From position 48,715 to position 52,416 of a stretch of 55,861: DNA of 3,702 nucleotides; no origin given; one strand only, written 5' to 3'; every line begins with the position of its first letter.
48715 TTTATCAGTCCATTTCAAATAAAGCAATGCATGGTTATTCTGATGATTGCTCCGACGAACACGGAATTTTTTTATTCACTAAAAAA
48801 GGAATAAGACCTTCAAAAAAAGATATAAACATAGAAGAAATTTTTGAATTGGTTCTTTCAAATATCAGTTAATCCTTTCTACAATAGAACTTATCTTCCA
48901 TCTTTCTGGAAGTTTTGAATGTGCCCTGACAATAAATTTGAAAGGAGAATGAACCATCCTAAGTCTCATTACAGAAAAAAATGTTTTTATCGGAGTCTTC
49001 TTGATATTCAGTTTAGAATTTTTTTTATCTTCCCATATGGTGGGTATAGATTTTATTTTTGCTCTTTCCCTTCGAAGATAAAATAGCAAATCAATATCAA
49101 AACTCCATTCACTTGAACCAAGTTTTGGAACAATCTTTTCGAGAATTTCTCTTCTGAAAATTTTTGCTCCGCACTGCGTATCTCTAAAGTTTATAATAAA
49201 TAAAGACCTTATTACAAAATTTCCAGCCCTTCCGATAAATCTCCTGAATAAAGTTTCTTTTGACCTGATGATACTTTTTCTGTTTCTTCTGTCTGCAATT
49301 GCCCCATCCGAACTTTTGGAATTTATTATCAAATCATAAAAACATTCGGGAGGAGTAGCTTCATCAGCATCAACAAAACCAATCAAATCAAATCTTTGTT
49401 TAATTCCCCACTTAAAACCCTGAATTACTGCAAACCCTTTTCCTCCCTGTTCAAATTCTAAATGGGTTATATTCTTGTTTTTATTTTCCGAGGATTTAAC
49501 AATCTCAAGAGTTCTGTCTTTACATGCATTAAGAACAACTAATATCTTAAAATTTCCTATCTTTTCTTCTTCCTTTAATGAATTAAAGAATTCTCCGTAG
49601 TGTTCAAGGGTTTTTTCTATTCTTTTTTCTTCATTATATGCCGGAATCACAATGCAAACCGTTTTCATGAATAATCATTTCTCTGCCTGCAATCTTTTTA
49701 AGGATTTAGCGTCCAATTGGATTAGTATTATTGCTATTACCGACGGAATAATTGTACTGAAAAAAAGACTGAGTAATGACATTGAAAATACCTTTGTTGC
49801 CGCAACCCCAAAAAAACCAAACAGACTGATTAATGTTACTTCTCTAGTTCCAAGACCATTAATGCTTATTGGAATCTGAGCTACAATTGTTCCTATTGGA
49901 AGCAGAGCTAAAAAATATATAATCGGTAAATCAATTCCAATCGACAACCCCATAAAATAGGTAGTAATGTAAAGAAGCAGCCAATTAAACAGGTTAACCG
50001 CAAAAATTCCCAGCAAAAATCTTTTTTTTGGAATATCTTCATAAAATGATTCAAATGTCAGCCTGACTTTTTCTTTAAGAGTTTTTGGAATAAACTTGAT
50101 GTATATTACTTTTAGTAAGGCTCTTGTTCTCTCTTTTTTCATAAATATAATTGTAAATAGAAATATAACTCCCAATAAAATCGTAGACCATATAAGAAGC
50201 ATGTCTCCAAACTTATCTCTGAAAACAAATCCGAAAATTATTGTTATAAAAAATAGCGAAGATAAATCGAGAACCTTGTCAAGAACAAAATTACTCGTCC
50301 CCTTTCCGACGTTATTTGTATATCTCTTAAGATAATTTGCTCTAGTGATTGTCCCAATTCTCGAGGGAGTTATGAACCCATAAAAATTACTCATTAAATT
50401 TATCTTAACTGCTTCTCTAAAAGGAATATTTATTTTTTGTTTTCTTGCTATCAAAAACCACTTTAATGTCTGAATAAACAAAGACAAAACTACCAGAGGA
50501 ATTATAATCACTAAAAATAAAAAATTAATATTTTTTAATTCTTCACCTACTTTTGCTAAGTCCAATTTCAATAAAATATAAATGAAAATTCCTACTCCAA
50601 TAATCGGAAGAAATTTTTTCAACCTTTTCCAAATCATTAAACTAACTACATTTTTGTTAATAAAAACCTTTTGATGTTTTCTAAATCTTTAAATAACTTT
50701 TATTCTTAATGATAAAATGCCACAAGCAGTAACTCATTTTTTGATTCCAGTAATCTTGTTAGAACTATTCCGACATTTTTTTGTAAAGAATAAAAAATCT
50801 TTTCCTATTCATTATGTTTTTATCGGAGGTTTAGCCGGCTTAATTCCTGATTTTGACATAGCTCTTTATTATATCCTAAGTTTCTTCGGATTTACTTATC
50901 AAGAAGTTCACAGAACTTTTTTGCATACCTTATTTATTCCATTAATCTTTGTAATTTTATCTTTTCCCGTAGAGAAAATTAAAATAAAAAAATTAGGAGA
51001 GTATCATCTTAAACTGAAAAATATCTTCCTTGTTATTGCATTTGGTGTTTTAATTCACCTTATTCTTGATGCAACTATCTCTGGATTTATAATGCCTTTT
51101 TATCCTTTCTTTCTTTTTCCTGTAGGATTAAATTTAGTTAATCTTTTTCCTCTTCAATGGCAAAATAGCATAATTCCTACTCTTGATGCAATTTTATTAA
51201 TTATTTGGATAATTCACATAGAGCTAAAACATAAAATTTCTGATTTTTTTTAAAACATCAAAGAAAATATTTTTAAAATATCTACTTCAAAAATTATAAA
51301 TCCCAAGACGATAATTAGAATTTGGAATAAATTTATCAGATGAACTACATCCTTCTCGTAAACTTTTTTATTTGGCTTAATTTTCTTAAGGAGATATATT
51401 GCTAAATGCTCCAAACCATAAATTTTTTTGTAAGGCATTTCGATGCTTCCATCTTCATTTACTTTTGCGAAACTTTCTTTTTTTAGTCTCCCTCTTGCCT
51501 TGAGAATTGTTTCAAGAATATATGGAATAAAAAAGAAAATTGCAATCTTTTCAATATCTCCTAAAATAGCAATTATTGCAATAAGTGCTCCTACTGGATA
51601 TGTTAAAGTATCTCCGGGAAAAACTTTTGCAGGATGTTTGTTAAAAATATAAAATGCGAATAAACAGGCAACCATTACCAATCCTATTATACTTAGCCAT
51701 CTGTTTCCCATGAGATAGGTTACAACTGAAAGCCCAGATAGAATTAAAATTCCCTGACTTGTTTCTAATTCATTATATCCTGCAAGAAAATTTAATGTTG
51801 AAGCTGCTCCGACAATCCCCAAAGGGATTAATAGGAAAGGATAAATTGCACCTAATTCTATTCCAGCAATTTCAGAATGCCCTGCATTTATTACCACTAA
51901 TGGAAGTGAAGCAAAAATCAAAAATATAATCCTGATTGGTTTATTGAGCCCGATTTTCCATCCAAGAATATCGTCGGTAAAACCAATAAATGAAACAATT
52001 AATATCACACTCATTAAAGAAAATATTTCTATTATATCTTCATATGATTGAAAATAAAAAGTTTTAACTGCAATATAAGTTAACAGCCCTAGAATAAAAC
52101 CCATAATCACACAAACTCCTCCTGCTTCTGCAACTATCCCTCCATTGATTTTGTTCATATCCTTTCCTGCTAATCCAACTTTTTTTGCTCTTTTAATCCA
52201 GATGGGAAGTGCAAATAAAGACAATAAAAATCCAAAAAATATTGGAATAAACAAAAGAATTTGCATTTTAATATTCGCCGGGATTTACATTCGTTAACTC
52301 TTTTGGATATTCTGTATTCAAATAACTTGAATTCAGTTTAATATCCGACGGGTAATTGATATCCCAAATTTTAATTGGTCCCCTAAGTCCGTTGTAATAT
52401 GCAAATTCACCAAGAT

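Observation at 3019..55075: A ~52-kb archaeal glycosylation island carries twelve radical SAM enzymes and ends at aglB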

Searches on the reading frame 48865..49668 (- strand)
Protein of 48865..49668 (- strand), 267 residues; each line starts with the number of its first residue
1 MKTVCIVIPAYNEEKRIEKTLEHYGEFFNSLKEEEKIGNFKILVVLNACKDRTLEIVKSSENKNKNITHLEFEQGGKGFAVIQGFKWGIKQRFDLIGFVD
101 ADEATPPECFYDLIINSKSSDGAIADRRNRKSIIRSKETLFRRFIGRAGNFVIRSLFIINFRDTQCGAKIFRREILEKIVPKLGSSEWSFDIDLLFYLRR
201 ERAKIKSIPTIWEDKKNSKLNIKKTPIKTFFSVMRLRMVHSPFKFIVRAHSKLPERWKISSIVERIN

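Call 8: search_protein_families(library=pfam, proteins=[window:48865-49668:-], max_evalue=0.01)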
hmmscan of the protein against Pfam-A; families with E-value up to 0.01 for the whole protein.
window:48865-49668:- (267 aa): 3 families
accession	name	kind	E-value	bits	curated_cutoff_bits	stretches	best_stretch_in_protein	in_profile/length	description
PF00535.33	Glycos_transf_2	-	3.2e-17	63.4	23.3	1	5-179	1-167/168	Glycosyl transferase family 2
PF13641.12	Glyco_tranf_2_3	-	1.7e-06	28.7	27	1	4-110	3-104/230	Glycosyltransferase like family 2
PF13704.12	Glyco_tranf_2_4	-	2e-05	25.5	27.5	1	12-103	2-82/98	Glycosyl transferase family 2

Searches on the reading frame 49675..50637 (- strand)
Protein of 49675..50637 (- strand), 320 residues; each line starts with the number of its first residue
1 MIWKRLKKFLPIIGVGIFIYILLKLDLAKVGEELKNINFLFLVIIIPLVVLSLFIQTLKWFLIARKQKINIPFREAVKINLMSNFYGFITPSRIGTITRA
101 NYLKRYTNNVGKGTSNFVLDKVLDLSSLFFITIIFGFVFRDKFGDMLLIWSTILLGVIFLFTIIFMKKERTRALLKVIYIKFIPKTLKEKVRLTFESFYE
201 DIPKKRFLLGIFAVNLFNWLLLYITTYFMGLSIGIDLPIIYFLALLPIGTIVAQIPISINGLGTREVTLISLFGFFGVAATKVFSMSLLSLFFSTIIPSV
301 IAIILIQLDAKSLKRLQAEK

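Call 9: search_protein_families(library=pfam, proteins=[window:49675-50637:-], max_evalue=0.01)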
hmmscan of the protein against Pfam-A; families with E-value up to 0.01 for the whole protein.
window:49675-50637:- (320 aa): 1 family
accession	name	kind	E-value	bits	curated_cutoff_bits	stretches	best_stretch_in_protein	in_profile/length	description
PF03706.18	LPG_synthase_TM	-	4.9e-42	144.9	33.4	1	13-301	7-301/302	Lysylphosphatidylglycerol synthase TM region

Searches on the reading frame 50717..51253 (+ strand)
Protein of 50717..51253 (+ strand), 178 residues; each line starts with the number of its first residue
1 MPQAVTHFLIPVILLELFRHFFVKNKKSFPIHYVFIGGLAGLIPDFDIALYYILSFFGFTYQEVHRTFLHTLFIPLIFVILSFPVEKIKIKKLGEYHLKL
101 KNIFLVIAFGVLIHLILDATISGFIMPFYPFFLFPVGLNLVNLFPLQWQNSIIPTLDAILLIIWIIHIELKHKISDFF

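Call 9: search_protein_families(library=pfam, proteins=[window:50717-51253:+], max_evalue=0.01)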
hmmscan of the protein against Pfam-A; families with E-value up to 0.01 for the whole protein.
window:50717-51253:+ (178 aa): 1 family
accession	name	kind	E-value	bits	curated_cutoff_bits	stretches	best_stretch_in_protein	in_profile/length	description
PF04307.19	YdjM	-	8.2e-14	51.9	29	1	4-145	3-135/176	YdjM inner membrane protein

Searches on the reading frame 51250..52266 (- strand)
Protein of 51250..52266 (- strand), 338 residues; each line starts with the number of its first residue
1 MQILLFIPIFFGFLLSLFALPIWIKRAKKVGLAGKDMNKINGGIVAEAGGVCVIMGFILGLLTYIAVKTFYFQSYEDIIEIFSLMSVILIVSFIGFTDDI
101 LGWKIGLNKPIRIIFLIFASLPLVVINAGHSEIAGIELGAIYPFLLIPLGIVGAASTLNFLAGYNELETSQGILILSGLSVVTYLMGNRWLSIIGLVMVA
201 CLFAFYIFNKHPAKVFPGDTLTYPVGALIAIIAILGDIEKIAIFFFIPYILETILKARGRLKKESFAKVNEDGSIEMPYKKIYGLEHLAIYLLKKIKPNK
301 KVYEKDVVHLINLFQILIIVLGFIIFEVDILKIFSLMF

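Call 9: search_protein_families(library=pfam, proteins=[window:51250-52266:-], max_evalue=0.01)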
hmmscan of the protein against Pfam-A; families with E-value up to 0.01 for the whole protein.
window:51250-52266:- (338 aa): 1 family
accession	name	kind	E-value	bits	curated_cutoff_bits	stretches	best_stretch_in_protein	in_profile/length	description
PF00953.26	Glycos_transf_4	-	8.6e-26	91.3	27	1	82-236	2-159/160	Glycosyl transferase family 4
